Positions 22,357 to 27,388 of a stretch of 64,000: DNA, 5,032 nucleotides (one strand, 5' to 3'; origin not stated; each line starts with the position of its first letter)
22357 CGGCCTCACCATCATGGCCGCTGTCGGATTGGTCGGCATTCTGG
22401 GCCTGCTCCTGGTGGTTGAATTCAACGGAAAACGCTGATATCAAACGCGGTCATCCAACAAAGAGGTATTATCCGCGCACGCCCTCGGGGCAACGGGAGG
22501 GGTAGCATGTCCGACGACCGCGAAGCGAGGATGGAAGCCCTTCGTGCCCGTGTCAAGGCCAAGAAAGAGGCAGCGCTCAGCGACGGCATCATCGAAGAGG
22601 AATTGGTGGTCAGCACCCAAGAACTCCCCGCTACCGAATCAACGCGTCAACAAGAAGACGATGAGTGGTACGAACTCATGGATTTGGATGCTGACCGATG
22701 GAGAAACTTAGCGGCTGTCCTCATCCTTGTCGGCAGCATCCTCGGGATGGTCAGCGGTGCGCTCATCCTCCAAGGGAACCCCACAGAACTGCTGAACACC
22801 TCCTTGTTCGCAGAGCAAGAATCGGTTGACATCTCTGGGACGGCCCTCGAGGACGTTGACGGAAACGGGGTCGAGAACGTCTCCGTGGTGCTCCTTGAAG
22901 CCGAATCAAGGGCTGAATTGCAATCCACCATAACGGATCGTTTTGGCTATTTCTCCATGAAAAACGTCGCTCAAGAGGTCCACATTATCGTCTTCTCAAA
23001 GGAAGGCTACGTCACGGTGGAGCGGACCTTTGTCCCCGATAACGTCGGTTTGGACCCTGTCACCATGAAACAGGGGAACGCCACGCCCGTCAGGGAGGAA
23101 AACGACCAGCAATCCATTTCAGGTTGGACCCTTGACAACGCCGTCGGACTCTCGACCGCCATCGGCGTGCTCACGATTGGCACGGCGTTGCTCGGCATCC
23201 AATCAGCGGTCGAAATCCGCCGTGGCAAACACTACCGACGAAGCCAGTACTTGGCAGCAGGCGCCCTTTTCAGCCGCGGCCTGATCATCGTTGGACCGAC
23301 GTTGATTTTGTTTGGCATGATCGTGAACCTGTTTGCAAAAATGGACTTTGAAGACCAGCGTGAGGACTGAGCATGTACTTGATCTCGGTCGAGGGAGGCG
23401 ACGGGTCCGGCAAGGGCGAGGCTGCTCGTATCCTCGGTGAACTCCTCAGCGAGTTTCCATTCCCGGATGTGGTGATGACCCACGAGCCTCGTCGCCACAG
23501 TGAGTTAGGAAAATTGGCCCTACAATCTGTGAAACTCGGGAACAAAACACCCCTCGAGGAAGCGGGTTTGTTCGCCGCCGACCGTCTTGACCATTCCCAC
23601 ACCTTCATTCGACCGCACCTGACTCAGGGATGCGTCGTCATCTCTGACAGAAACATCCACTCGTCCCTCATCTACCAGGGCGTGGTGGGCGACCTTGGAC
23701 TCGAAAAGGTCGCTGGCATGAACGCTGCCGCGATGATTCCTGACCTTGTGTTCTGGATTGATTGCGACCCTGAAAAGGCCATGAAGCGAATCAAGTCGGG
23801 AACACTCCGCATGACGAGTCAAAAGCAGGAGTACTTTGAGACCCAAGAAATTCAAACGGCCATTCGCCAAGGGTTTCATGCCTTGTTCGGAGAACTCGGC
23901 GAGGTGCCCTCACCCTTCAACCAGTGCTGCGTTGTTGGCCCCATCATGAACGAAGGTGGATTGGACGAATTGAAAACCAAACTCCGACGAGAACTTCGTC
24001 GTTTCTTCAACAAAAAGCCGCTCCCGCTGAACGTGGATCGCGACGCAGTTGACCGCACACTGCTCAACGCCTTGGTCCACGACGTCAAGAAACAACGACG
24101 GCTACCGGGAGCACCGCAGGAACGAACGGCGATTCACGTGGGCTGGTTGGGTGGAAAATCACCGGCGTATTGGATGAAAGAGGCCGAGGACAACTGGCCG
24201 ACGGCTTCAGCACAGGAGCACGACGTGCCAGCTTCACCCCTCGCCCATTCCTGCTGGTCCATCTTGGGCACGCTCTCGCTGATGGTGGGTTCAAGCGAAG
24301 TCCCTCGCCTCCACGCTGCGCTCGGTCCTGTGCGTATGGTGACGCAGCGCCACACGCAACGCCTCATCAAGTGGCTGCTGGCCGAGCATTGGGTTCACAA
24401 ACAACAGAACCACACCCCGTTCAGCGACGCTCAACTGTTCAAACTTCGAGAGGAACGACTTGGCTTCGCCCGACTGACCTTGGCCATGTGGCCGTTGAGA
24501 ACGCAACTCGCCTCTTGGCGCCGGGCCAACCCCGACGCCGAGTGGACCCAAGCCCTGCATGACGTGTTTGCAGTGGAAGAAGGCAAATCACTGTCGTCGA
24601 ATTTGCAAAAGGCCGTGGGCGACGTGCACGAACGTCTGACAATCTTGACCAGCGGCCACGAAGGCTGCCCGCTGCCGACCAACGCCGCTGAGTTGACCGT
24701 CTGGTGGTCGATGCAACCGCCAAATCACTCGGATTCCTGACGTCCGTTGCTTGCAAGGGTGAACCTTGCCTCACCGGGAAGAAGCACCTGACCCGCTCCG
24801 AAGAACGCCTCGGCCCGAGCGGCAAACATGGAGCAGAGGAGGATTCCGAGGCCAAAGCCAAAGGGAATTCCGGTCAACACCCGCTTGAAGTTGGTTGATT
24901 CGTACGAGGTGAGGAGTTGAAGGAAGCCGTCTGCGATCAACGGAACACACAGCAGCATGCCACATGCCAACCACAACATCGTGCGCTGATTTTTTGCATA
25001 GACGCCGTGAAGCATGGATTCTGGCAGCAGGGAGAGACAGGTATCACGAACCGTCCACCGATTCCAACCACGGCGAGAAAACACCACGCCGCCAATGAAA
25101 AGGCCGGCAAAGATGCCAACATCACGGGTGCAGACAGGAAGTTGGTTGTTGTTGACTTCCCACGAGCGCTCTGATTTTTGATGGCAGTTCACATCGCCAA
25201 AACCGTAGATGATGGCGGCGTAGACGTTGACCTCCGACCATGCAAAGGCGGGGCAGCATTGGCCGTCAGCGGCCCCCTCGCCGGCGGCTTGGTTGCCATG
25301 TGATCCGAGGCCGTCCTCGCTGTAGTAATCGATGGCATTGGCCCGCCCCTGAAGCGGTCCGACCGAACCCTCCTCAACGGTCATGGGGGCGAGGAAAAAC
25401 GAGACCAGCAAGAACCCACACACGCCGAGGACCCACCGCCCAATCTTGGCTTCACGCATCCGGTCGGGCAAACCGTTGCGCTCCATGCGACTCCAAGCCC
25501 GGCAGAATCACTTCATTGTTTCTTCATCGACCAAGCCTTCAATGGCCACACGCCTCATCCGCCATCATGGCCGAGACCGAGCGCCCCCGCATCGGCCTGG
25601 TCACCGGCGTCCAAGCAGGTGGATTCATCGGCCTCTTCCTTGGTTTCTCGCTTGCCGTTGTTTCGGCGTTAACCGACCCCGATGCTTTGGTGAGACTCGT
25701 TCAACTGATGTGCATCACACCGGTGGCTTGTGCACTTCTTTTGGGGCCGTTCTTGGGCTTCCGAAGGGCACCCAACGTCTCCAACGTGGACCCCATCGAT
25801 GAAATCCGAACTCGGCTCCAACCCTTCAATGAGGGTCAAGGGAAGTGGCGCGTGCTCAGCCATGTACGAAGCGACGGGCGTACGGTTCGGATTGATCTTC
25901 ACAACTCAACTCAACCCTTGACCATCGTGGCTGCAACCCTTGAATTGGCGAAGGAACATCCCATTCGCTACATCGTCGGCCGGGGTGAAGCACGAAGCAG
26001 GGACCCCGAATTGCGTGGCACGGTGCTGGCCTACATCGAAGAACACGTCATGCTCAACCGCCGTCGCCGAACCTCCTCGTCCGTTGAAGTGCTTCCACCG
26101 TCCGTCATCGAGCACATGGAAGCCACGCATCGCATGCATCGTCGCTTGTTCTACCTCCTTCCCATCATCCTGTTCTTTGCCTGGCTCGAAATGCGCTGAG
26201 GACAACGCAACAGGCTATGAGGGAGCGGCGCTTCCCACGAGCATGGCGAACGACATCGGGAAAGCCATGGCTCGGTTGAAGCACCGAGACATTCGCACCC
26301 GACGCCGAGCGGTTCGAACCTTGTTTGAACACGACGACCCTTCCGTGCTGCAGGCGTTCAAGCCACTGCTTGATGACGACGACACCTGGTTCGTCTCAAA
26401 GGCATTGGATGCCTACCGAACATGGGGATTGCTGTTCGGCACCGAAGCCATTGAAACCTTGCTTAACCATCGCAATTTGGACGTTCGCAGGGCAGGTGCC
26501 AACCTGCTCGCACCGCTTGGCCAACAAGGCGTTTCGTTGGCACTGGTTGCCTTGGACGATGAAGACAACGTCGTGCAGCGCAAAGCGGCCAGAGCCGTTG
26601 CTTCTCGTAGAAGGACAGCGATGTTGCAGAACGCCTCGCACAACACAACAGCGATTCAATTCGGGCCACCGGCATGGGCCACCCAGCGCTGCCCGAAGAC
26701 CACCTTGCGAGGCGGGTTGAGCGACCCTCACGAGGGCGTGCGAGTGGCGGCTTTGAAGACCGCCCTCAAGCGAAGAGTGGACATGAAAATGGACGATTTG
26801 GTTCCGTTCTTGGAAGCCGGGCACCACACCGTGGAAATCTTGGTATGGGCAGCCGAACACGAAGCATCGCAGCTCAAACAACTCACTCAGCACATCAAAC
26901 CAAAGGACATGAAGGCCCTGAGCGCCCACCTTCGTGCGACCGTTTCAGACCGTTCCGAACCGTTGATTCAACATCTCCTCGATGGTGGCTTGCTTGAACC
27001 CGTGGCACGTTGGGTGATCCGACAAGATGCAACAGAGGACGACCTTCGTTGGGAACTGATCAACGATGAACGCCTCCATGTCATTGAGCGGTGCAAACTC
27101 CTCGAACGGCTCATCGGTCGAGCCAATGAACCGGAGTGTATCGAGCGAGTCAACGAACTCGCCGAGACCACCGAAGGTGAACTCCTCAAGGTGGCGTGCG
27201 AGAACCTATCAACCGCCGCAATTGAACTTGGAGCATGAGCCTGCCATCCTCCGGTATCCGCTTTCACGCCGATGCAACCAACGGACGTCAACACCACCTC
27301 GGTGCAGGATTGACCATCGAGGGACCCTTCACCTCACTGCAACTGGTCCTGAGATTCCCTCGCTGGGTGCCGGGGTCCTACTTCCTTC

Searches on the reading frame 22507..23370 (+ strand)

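Call 67: search_protein_families(library=pfam, proteins=[window:22507-23370:+], max_evalue=0.00001)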
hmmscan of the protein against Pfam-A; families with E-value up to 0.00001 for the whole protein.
window:22507-23370:+ (287 aa): 1 family
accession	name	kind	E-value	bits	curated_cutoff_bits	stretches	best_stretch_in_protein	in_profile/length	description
PF13620.12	CarboxypepD_reg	-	2.6e-07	31.4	32.3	1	109-174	2-65/82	Carboxypeptidase regulatory-like domain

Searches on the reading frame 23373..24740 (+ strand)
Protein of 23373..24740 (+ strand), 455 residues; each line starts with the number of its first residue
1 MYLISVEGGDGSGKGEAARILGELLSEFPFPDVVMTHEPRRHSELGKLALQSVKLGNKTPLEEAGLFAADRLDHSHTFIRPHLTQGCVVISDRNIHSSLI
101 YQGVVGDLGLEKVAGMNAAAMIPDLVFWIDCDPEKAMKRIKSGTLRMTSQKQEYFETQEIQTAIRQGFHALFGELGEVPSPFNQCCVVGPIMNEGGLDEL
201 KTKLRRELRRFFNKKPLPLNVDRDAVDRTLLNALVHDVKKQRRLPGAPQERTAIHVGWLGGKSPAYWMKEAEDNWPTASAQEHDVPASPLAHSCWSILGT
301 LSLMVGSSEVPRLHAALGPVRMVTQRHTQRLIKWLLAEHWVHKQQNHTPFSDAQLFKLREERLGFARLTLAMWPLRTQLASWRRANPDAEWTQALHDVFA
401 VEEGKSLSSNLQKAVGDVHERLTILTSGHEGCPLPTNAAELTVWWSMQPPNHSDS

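Call 67: search_protein_families(library=pfam, proteins=[window:23373-24740:+], max_evalue=0.00001)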
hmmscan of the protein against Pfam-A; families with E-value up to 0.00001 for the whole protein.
window:23373-24740:+ (455 aa): 1 family
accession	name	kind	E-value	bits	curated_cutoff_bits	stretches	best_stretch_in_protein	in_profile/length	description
PF02223.23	Thymidylate_kin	-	1.5e-31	110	27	1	6-172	1-163/185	Thymidylate kinase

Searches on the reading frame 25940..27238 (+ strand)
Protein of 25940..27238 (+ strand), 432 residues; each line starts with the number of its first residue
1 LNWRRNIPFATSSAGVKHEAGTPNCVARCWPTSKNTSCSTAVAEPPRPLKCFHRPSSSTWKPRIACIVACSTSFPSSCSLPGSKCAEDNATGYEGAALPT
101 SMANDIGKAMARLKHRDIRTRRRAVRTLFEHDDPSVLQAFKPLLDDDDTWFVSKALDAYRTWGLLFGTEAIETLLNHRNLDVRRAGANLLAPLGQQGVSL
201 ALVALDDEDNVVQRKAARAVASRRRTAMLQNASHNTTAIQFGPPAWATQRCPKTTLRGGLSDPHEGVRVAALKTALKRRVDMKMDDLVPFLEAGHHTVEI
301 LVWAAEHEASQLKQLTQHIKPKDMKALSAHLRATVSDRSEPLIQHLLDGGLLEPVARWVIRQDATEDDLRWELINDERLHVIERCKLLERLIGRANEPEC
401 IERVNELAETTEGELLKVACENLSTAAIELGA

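Call 67: search_protein_families(library=pfam, proteins=[window:25940-27238:+], max_evalue=0.00001)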
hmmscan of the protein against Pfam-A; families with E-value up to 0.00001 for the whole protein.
window:25940-27238:+ (432 aa): 1 family
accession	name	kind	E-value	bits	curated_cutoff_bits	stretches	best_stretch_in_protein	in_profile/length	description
PF13646.12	HEAT_2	-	3.1e-11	43.8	27.7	0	111-155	6-51/88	HEAT repeats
